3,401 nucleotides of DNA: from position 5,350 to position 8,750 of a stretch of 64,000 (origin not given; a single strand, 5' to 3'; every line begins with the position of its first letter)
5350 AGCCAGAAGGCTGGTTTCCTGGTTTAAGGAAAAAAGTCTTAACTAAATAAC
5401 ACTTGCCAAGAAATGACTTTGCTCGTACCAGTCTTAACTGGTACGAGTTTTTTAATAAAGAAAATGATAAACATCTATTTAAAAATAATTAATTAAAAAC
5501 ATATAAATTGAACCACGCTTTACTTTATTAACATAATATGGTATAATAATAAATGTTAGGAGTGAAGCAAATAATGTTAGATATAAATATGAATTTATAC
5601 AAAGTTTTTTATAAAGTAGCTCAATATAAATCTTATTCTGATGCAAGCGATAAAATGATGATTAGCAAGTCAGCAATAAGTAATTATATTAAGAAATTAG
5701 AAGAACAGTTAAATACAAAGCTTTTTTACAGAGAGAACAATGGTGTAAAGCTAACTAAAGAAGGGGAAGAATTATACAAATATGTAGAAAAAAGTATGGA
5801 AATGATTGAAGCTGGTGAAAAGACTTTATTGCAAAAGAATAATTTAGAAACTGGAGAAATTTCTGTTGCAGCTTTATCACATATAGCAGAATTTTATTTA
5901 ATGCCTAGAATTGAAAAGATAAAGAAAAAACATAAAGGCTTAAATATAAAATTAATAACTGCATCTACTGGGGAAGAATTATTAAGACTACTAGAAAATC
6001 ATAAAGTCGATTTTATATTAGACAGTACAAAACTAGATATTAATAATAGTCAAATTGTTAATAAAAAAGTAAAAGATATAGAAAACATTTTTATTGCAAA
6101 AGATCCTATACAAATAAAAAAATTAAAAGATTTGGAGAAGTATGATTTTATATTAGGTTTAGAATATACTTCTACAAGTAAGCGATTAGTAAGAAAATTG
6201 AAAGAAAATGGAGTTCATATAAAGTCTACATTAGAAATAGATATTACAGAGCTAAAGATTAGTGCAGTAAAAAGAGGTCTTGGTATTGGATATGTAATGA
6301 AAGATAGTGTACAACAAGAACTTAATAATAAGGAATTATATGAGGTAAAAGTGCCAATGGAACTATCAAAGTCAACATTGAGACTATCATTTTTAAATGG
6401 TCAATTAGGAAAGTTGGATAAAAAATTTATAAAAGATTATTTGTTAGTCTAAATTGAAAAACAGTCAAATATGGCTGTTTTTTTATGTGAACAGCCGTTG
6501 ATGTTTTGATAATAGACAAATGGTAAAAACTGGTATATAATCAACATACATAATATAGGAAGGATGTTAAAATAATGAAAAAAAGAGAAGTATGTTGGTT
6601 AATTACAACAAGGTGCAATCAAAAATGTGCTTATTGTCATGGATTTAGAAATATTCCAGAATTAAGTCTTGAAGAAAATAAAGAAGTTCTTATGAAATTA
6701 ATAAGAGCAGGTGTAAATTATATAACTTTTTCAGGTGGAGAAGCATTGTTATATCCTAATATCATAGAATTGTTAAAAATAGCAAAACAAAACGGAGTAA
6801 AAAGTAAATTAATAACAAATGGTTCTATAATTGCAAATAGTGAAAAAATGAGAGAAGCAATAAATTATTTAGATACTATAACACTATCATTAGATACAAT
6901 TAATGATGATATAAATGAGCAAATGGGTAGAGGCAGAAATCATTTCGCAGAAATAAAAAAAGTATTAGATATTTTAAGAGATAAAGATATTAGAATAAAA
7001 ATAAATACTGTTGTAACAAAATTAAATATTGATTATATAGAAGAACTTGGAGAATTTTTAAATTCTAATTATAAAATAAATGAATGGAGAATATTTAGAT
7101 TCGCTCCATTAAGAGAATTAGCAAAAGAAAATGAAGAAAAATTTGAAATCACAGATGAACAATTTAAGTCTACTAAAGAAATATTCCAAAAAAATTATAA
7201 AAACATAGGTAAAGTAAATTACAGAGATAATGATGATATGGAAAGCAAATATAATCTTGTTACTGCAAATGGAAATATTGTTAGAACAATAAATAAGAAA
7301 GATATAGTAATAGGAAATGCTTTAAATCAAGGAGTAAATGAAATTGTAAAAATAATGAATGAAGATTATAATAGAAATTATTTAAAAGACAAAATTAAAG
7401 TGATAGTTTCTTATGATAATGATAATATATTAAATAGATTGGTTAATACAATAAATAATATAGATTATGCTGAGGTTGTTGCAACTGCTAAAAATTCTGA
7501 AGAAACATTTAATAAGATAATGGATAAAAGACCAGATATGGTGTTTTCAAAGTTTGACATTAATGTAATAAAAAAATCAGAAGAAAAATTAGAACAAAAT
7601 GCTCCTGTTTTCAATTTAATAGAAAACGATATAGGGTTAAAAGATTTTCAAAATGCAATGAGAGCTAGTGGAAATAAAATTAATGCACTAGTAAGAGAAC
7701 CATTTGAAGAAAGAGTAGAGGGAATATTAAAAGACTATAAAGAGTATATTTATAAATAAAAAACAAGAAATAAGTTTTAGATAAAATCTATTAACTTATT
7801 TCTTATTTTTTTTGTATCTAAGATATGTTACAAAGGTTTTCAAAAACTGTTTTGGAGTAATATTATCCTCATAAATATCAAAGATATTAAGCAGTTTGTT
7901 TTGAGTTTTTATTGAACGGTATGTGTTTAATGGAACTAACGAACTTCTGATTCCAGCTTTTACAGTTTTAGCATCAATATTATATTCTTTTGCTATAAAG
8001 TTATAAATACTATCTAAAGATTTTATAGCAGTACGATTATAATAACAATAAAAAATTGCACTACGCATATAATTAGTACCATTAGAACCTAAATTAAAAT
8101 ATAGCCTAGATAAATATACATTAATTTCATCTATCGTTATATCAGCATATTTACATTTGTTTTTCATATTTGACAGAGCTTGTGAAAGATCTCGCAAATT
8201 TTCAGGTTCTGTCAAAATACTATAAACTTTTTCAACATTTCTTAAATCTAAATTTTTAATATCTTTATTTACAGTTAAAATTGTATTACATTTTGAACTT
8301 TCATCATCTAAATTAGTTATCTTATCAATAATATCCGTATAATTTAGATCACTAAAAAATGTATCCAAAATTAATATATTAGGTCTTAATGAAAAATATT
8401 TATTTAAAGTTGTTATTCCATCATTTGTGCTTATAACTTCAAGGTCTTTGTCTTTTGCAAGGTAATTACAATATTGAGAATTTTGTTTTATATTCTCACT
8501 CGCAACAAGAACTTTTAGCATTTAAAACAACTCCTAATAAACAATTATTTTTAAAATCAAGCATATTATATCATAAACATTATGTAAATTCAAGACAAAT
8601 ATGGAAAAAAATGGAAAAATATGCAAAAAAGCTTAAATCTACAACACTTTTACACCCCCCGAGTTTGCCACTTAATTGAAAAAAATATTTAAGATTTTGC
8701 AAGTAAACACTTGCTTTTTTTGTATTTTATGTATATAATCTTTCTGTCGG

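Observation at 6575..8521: Radical-SAM enzyme fused to a degenerate receiver domain, convergent with an orphan Spo0A-like regulator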

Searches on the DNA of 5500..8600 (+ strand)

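Call 77: search_dna_similar(query=window:5500-8600:+, collection=plasmids, mode=distant, max_rows=10)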
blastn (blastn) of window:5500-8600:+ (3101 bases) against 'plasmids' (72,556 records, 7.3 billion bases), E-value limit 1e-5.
No match.

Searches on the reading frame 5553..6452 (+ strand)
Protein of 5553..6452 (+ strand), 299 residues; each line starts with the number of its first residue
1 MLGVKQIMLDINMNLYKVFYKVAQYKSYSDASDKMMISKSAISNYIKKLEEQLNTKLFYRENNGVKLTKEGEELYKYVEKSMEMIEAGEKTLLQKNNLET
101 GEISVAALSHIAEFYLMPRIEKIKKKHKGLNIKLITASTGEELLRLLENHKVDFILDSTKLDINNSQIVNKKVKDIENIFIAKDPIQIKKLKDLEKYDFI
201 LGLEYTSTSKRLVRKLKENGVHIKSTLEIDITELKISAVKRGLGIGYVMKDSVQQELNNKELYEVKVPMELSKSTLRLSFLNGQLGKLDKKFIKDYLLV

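Call 3: search_protein_families(library=pfam, proteins=[window:5553-6452:+], max_evalue=0.1)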
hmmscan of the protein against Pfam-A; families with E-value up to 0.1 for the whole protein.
window:5553-6452:+ (299 aa): 10 families
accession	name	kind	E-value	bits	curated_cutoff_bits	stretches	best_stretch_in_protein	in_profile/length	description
PF03466.25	LysR_substrate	-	5.4e-20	72.1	28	1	98-280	3-187/209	LysR substrate binding domain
PF00126.33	HTH_1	-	1.2e-16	60.9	26.6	1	14-72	2-60/60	Bacterial regulatory helix-turn-helix protein, lysR family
PF08279.18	HTH_11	-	0.0029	17.9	25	1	32-53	22-43/55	HTH domain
PF24083.1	Phage_ssDNA_bind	-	0.023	14.5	27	1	117-189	84-155/193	Putative phage ssDNA-binding domain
PF02650.20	HTH_WhiA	-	0.047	14.6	27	0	36-51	67-82/84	WhiA C-terminal HTH domain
PF13412.12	HTH_24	-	0.05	13.6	21.9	0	27-51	19-43/48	Winged helix-turn-helix DNA-binding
PF15113.11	TMEM117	-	0.084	12.2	27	0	7-55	307-353/411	TMEM117 protein family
PF13518.12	HTH_28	-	0.085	13.4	25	0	22-52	10-39/52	Helix-turn-helix domain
PF01381.28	HTH_3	-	0.086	13.3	23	0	24-47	8-31/55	Helix-turn-helix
PF01118.30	Semialdhyde_dh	-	0.092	13.6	26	0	136-223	8-93/121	Semialdehyde dehydrogenase, NAD binding domain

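Call 4: search_protein_families(library=ncbifam, proteins=[window:5553-6452:+], max_evalue=0.1)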
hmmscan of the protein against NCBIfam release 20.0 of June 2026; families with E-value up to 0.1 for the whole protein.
window:5553-6452:+ (299 aa): 60 families (the best 25 are shown)
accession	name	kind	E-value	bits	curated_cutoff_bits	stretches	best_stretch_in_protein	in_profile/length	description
NF040786.1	LysR_Sec_metab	equivalog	5.8e-33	114.2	250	1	11-273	1-270/298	selenium metabolism-associated LysR family transcriptional regulator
TIGR03339.1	phn_lysR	subfamily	5.8e-29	101.2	341.1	1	17-256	3-241/279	aminoethylphosphonate catabolism associated LysR family transcriptional regulator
NF008352.0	PRK11139.1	subfamily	7.6e-26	90.9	288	1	14-262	9-253/305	transcriptional regulator GcvA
TIGR03418.1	chol_sulf_TF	equivalog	2.6e-25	89.1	324.8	1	12-149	2-137/291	choline sulfate utilization transcriptional regulator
NF008722.0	PRK11716.1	equivalog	4.4e-25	88.3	246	1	12-248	2-241/293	HTH-type transcriptional activator IlvY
NF007491.0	PRK10086.1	equivalog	2.9e-24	85.5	316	1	16-262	22-270/313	DNA-binding transcriptional regulator DsdC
NF053705.1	TransRegGltCGpos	equivalog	2.6e-21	76.1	350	1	17-261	7-254/300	glutamate biosynthesis transcriptional regulator GltC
NF040888.1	trans_reg_YafC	equivalog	7.6e-21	74.2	470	1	16-265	8-256/293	DNA-binding transcriptional regulator YafC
TIGR02424.1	TF_pcaQ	equivalog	2.4e-20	72.6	303.8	1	17-268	9-265/300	pca operon transcription factor PcaQ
NF040889.1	trans_reg_YeiE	equivalog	2.2e-19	69.8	480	1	12-272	4-262/288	DNA-binding transcriptional regulator YeiE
NF008095.0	PRK10837.1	subfamily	5.4e-19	68.5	281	1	11-282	3-272/290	LysR family transcriptional regulator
NF008416.0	PRK11242.1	equivalog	6.1e-19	68.4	277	1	19-272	9-262/300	transcriptional regulator CynR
NF007307.0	PRK09791.1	equivalog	1.4e-18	67.1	336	1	10-278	4-274/302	LysR family transcriptional regulator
NF047520.1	trans_act_CidR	equivalog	2.2e-18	66.5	415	1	16-267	6-258/292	cidABC operon transcriptional activator CidR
TIGR02036.1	dsdC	equivalog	2.8e-18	65.9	352.4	1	18-138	15-133/302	DNA-binding transcriptional regulator DsdC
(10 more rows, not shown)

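Call 5: search_protein_families(library=padloc, proteins=[window:5553-6452:+], max_evalue=0.01)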
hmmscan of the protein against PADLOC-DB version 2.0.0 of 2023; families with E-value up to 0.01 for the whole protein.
window:5553-6452:+ (299 aa): 0 families

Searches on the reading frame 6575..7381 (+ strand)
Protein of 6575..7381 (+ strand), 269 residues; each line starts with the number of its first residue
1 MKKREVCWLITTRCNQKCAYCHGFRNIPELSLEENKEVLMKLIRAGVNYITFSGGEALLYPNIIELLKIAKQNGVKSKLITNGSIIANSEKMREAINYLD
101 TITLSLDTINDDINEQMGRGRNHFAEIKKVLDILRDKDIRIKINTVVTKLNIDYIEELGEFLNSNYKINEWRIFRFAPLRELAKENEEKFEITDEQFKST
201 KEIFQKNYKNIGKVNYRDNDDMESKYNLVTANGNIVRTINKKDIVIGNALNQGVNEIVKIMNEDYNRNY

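Call 42: search_solved_structures(query=window:6575-7381:+, max_evalue=1e-12, show_alignments=5)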
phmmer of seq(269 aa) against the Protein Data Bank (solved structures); distinct sequences matched with E-value up to 1e-12: 9.
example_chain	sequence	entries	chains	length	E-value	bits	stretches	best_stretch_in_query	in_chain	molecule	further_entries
9dfn_A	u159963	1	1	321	4e-22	82.1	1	6-229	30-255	Radical SAM core domain-containing protein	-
9dfu_A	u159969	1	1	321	8.4e-22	81.1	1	8-229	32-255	Radical SAM core domain-containing protein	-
5vsl_A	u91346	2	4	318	4.5e-21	78.7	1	8-261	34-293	Radical S-adenosyl methionine domain-containing protein 2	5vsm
6q2p_A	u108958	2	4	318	2.1e-20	76.5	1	8-261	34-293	Radical S-adenosyl methionine domain-containing protein 2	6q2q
9dfw_A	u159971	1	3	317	5.9e-17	65.2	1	10-177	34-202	Radical SAM core domain-containing protein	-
6b4c_A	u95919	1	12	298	6.1e-17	65.1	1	10-176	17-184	Viperin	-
9dgw_A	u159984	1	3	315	7.1e-17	64.9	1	10-176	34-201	Radical SAM core domain-containing protein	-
7n7i_A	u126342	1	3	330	8e-17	64.8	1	10-176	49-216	Viperin-like enzyme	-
7n7h_A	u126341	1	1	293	1e-16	64.4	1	8-197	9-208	VIPERIN-LIKE ENZYME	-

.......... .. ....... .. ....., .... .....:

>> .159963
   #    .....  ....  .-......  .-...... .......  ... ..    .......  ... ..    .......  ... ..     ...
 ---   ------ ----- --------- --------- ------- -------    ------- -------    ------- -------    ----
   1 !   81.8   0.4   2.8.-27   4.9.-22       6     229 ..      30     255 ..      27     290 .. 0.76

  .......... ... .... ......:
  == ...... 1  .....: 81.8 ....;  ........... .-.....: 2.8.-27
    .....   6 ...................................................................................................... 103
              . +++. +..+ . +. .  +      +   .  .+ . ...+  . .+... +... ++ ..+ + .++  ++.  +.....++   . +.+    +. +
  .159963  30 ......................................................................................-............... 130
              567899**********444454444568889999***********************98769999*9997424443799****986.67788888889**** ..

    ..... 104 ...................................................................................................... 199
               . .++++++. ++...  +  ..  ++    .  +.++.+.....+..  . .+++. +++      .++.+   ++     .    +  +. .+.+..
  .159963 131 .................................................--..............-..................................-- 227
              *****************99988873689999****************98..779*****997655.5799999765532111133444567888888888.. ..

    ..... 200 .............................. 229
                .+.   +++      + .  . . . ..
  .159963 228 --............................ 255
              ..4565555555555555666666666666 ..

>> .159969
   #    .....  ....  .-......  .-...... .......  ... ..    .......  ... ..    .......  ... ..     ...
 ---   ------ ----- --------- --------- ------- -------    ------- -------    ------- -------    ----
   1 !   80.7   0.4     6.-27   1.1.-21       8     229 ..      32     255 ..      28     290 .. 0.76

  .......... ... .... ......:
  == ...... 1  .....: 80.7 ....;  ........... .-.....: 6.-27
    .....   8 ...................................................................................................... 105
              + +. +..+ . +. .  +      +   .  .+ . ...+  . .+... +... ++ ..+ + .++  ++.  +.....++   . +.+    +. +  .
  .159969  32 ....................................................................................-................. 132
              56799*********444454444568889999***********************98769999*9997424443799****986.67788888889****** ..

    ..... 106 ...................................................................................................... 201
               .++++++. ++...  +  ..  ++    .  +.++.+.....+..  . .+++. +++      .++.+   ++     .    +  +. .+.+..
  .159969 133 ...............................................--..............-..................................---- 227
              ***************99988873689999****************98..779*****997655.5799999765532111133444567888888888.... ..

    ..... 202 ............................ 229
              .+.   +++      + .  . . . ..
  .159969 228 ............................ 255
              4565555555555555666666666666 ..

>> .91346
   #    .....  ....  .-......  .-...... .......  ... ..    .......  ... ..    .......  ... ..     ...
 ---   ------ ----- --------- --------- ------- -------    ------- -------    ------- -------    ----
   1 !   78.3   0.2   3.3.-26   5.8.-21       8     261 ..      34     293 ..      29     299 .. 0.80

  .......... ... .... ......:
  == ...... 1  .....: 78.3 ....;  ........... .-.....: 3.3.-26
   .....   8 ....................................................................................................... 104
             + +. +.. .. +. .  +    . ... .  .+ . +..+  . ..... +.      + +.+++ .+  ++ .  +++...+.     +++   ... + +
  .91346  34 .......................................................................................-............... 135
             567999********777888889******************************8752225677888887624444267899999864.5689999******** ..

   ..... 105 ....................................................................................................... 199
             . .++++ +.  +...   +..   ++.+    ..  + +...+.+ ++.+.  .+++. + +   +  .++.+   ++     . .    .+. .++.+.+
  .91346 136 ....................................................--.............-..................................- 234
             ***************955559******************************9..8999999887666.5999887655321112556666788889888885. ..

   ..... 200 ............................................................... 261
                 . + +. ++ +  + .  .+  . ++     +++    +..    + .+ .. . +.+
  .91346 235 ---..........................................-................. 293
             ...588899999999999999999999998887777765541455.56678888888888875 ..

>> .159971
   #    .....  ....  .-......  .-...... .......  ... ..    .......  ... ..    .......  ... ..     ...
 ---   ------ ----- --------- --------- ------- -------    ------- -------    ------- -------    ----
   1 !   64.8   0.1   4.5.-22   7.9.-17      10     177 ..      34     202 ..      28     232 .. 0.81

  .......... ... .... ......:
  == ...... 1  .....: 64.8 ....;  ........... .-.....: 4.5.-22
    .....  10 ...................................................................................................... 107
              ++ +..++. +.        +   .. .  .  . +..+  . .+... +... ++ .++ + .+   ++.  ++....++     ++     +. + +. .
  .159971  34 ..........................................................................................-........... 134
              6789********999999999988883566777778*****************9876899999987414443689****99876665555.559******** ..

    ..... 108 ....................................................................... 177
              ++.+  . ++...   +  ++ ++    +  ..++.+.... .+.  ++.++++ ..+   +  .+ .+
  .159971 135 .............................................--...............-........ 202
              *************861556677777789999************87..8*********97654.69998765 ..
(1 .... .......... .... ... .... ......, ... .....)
